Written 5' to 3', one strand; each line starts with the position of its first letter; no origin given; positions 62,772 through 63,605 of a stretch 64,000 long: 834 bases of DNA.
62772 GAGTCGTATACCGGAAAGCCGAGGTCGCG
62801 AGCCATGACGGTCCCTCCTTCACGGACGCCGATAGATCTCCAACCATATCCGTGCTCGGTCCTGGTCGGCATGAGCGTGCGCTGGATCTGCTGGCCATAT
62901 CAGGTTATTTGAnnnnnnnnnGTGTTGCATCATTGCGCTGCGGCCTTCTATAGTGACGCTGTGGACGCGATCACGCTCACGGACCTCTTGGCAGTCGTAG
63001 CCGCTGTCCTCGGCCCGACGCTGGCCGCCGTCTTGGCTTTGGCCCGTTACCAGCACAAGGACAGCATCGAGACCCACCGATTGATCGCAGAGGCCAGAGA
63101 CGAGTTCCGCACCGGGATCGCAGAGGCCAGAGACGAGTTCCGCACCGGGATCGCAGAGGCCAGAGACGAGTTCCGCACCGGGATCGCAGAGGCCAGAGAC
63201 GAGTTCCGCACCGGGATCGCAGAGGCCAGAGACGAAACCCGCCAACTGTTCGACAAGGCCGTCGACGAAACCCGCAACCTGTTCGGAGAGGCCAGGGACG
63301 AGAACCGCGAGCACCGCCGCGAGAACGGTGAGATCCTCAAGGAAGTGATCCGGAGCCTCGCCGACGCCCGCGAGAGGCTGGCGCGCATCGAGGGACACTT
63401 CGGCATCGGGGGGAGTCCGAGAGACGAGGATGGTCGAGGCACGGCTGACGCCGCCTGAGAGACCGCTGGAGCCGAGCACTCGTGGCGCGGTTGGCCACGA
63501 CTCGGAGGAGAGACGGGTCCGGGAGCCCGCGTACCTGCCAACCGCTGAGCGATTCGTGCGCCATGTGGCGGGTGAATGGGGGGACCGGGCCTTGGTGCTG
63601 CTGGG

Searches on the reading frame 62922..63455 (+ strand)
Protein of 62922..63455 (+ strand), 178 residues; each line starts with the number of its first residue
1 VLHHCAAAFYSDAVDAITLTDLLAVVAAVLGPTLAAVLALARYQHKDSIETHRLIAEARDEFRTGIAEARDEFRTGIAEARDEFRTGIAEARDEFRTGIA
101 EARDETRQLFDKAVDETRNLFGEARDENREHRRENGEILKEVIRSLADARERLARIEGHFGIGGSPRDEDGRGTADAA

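Call 9: search_protein_families(library=pfam, max_evalue=1, proteins=[window:62922-63455:+])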
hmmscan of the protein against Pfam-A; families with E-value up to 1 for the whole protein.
window:62922-63455:+ (178 aa): 8 families
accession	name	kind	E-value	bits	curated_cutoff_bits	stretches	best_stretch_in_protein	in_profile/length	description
PF01442.23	Apolipoprotein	-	0.00012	22.2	90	1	55-148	53-146/190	Apolipoprotein A1/A4/E domain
PF18949.5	DUF5693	-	0.012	14.6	29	1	8-53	356-400/609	Family of unknown function (DUF5693)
PF18858.6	LPD39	-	0.017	15.2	27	1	100-153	122-175/198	Large polyvalent protein associated domain 39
PF07464.16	ApoLp-III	-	0.02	15.5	36.3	1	68-126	44-105/146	Apolipophorin-III precursor (apoLp-III)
PF14643.11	DUF4455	-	0.13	11.3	30.4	1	69-116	11-58/469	Domain of unknown function (DUF4455)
PF13801.11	Metal_resist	-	0.29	11.7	29.2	0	24-94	2-71/125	Heavy-metal resistance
PF11727.13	ISG65-75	-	0.3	10.7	25.1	1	60-153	49-137/281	Invariant surface glycoprotein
PF00430.23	ATP-synt_B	-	0.96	10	28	0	59-117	32-100/132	ATP synthase B/B' CF(0)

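Call 10: search_protein_families(library=ncbifam, max_evalue=1, proteins=[window:62922-63455:+])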
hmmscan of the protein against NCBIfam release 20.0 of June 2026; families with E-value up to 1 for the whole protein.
window:62922-63455:+ (178 aa): 22 families
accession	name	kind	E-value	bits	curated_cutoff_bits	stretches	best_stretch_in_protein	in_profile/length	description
TIGR02926.1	AhaH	equivalog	0.00039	20.6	48.5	1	77-142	4-70/85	ATP synthase archaeal subunit H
NF050102.1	DivIVA_Wag31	equivalog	0.00067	19.6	260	1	45-141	108-204/256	DivIVA-like cell division protein Wag31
NF040480.1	CGLAU_01105_fam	hypoth_equivalog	0.0033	17.7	45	1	100-153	100-149/179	CGLAU_01105 family protein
NF004411.0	PRK05759.1-2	equivalog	0.014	15.5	131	1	82-154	48-121/156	F0F1 ATP synthase subunit B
NF005607.0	PRK07353.1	equivalog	0.021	14.6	131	1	57-134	50-124/155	F0F1 ATP synthase subunit B'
NF005392.0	PRK06937.1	equivalog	0.021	14.2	159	1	44-112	25-90/209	HrpE/YscL family type III secretion apparatus protein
NF051433.1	ArfC_sunset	exception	0.034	14.7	100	1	23-108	8-90/160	channel accessory protein ArfC, sunset domain variant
NF058679.1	EncB_fam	subfamily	0.043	13.8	90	1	17-99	16-99/117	encapsulin nanocompartment ferritin-likeEncB family encapsulin nanocompartment ferritin-like cargo protein cargo protein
NF047840.1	lipo_Ag473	exception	0.049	14.4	100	1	27-116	7-97/136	Ag473 family lipoprotein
NF043044.1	T4SS_Ceg14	equivalog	0.054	11.9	950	1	66-129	6-69/659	Dot/Icm T4SS effector Ceg14/sidL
TIGR03825.1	FliH_bacil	equivalog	0.087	12.4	148.9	1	56-146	47-145/255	flagellar assembly protein FliH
NF052504.1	sll1863_fam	domain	0.099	12.9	35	0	72-106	33-81/93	sll1863 family stress response protein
NF005198.1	PRK06669.1-3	equivalog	0.1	11.8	200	1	47-151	72-177/299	flagellar assembly protein FliH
NF006233.0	PRK08367.1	equivalog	0.14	10.9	625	1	94-149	220-275/394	pyruvate ferredoxin oxidoreductase subunit alpha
NF002170.0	PRK01005.1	equivalog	0.17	11.6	280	0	51-148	29-120/208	V-type ATP synthase subunit E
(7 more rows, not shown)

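Call 11: search_protein_families(library=phrogs, max_evalue=1, proteins=[window:62922-63455:+])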
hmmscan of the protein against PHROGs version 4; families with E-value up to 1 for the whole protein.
window:62922-63455:+ (178 aa): 12 families
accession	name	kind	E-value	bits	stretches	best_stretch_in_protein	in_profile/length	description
phrog_9415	-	unknown function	2e-07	32.1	1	48-115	66-133/168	-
phrog_8369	-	other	0.0064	17.6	1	9-85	5-81/192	hol-like chemotaxis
phrog_20448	-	unknown function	0.011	16.9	0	83-110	31-58/66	-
phrog_9105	-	unknown function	0.022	15.5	1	57-121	87-151/190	-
phrog_1533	-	tail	0.044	12.2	1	55-136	880-965/1688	tail length tape measure protein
phrog_23683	-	unknown function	0.097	14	1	64-145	33-114/121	-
phrog_6664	-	unknown function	0.12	13.8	1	17-74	5-65/97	-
phrog_15808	-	unknown function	0.24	12.4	0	20-111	12-88/142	-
phrog_31299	-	unknown function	0.29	12.5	0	50-82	40-72/81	-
phrog_312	-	lysis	0.41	11.6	1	23-155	12-149/173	Rz-like spanin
phrog_20449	-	unknown function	0.56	9.6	1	69-142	375-445/663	-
phrog_30245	-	unknown function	0.57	11.8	1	95-160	21-85/100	-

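Call 44: search_protein_families(library=pfam, max_evalue=0.01, proteins=[P0136, P0139, P0142, P0154, P0157, P0163, P0168, P0169, P0170, P0160])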
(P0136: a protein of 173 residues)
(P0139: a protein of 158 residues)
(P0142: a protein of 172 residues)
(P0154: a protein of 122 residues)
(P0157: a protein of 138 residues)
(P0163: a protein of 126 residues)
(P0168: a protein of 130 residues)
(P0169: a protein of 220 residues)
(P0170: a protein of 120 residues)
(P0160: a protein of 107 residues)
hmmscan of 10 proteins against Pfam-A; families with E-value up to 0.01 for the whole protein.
P0136 (173 aa): 0 families

P0139 (158 aa): 0 families

P0142 (172 aa): 0 families

P0154 (122 aa): 6 families
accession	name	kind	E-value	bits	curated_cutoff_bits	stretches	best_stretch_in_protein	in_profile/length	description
PF23991.1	DUF7310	-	5.2e-08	33.7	40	0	70-92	35-57/83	Coiled-coil region of unknown function (DUF7310)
PF04513.17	Baculo_PEP_C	-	0.00016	22.2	38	0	59-113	25-79/140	Baculovirus polyhedron envelope protein, PEP, C terminus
PF16526.10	CLZ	-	0.00017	22.3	26.7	0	72-97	24-49/71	C-terminal leucine zipper domain of cyclic nucleotide-gated channels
PF06825.17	HSBP1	-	0.0024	18.1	28.6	0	58-93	13-48/51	Heat shock factor binding protein 1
PF16326.10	ABC_tran_CTD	-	0.0052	17.4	32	0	72-111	8-48/69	ABC transporter C-terminal domain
PF05531.17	NPV_P10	-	0.0078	17.1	29.8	0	54-94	11-57/75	Nucleopolyhedrovirus P10 protein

P0157 (138 aa): 3 families
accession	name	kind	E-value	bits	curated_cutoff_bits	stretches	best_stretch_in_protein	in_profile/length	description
PF01442.23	Apolipoprotein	-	7.6e-05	22.9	90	1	43-136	79-170/190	Apolipoprotein A1/A4/E domain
PF07439.16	DUF1515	-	0.0014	19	22.2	1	33-81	4-51/113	Protein of unknown function (DUF1515)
PF18142.6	SLATT_fungal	-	0.0057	17.2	26.5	1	31-105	46-119/121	SMODS and SLOG-associating 2TM effector domain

P0163 (126 aa): 9 families
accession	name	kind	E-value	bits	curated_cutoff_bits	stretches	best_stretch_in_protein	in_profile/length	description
PF23991.1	DUF7310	-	2.3e-08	34.9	40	1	36-93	26-83/83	Coiled-coil region of unknown function (DUF7310)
PF16526.10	CLZ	-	9.7e-07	29.5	26.7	1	35-72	19-56/71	C-terminal leucine zipper domain of cyclic nucleotide-gated channels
PF02346.21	Vac_Fusion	-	2.8e-05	24.1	24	1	49-85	2-38/56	Chordopoxvirus multifunctional envelope protein A27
PF10779.14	XhlA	-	0.0002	21.9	34.7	0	36-69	7-40/67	Haemolysin XhlA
PF00261.25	Tropomyosin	-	0.0018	18.2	38.6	1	37-92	10-65/242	Tropomyosin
PF05377.16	FlaC_arch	-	0.0019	19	27.8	0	41-79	1-39/55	Flagella accessory protein C (FlaC)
PF02183.23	HALZ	-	0.0043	17.6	28.1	0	30-69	2-41/43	Homeobox associated leucine zipper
PF04102.17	SlyX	-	0.0049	17.9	30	1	45-93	1-49/67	SlyX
PF06825.17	HSBP1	-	0.0094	16.2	28.6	0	37-61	24-48/51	Heat shock factor binding protein 1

P0168 (130 aa): 0 families

P0169 (220 aa): 13 families
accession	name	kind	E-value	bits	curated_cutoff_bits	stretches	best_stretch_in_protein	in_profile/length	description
PF02601.20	Exonuc_VII_L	-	9.1e-05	22.5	35.9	1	34-194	120-246/315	Exonuclease VII, large subunit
PF09534.15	Trp_oprn_chp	-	0.00037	20.8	29.6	1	2-118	54-164/180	Tryptophan-associated transmembrane protein (Trp_oprn_chp)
PF01442.23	Apolipoprotein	-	0.0012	19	90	0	98-194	86-176/190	Apolipoprotein A1/A4/E domain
PF06160.17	EzrA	-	0.0013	17.6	39.6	1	91-195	166-271/557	Septation ring formation regulator, EzrA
PF20667.3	Sec10_N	-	0.0014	19.1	27.4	0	135-195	8-68/118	Exocyst complex component Sec10, N-terminal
PF09763.15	Sec3_CC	-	0.0022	18.2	27.1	0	96-166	2-71/133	Exocyst complex component Sec3, coiled-coil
PF16526.10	CLZ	-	0.0025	18.6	26.7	0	108-165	17-70/71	C-terminal leucine zipper domain of cyclic nucleotide-gated channels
PF10444.14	Nbl1_Borealin_N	-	0.0027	17.8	24.4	0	154-180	11-37/57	Nbl1 / Borealin N terminal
PF07889.17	DUF1664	-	0.0034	17.8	34.6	0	114-191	47-123/124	Protein of unknown function (DUF1664)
PF09728.14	Taxilin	-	0.0034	17.1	30.3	1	97-188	103-191/302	Myosin-like coiled-coil protein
PF03938.19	OmpH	-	0.0066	17.1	32.4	0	105-196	16-104/141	Outer membrane protein (OmpH-like)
PF03763.18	Remorin_C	-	0.0068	16.6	29.7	0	92-138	19-65/107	Remorin, C-terminal region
PF10241.14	KxDL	-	0.0084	16.8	27.2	0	111-145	19-53/86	Uncharacterized conserved protein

P0170 (120 aa): 9 families
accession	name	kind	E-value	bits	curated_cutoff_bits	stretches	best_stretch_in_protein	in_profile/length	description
PF14712.11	Snapin_Pallidin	-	0.00035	21.4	29.6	1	26-99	18-89/89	Snapin/Pallidin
PF20570.3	DUF6779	-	0.00046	21.2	28.1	1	17-101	11-93/108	Domain of unknown function (DUF6779)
PF01519.22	DUF16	-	0.0006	20.7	40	1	33-100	46-104/104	Protein of unknown function DUF16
PF01442.23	Apolipoprotein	-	0.00063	19.9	90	1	35-101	73-140/190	Apolipoprotein A1/A4/E domain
PF24073.1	DUF7365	-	0.001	19.6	27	1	9-98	8-97/101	Coiled-coil region of unknown function (DUF7365)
PF02601.20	Exonuc_VII_L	-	0.0012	18.9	35.9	1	4-102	131-221/315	Exonuclease VII, large subunit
PF08702.15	Fib_alpha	-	0.0019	18.8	29.9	1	29-110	46-126/143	Fibrinogen alpha/beta chain family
PF01991.23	vATP-synt_E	-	0.0033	17.3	24.2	1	29-101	22-91/199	ATP synthase (E/31 kDa) subunit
PF10241.14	KxDL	-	0.0053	17.5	27.2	0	42-108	12-77/86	Uncharacterized conserved protein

P0160 (107 aa): 5 families
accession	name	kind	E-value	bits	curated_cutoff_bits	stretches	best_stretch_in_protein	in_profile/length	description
PF07798.16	CCDC90-like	-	6.5e-06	26.5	33.5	1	30-84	84-138/175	Coiled-coil domain-containing protein 90-like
PF13801.11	Metal_resist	-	4.2e-05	24.2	29.2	1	15-87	6-81/125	Heavy-metal resistance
PF07889.17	DUF1664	-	0.00027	21.4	34.6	1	20-88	14-82/124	Protein of unknown function (DUF1664)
PF01442.23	Apolipoprotein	-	0.0004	20.6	90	1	32-81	33-82/190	Apolipoprotein A1/A4/E domain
PF04513.17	Baculo_PEP_C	-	0.0074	16.8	38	1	29-88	49-101/140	Baculovirus polyhedron envelope protein, PEP, C terminus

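Call 51: find_homologous_proteins(query=window:62961-63455:+, max_evalue=0.001)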
Query seq(165 aa) (165 aa): 58 proteins with E <= 0.001 among 8000 candidates.
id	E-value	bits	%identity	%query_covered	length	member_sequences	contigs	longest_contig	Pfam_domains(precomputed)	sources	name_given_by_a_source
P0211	7.4e-96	336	100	100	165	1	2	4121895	-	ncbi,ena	-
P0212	8.1e-78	277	83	100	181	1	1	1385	-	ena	-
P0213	2.7e-73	263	81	100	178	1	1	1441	-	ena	-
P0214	1.1e-69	251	74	100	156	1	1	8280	-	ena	-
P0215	1.7e-61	224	77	100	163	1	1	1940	-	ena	-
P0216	3.2e-45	172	61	100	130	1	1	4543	-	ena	-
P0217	2.7e-44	169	59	100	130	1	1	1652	-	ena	-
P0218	3.7e-43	165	57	100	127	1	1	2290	-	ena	-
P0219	2.1e-42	162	87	38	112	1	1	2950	-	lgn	-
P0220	3.3e-37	146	75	45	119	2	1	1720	-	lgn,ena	-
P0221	3.5e-33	133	50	100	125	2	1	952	-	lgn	-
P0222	9.8e-31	125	48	99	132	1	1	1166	-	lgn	-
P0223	3.0e-30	123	74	35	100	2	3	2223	-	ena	-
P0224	1.0e-25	108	45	100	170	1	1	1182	-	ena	-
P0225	8.4e-24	102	47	98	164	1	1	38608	-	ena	-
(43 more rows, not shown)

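Call 65: search_protein_families(library=padloc, max_evalue=1, proteins=[P0211])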
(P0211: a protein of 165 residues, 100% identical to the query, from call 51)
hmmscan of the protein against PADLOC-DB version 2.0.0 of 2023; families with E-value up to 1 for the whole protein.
P0211 (165 aa): 5 families
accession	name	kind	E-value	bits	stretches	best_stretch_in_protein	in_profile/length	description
PDLC00640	ZorA2|ZorA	-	0.0025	14.6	1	33-141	396-500/590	MotA/ExbB/TolQ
PDLC03839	LeoA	-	0.0026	14.9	1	17-98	462-542/559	-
PDLC03218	MTase_II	-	0.011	12.3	1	70-160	165-251/532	Type II methyltransferase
PDLC02354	AbiZ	-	0.045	11.1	1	61-122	175-236/398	AbiZ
PDLC00930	Cas12u1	-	0.072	9.9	1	43-120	87-159/533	Cas12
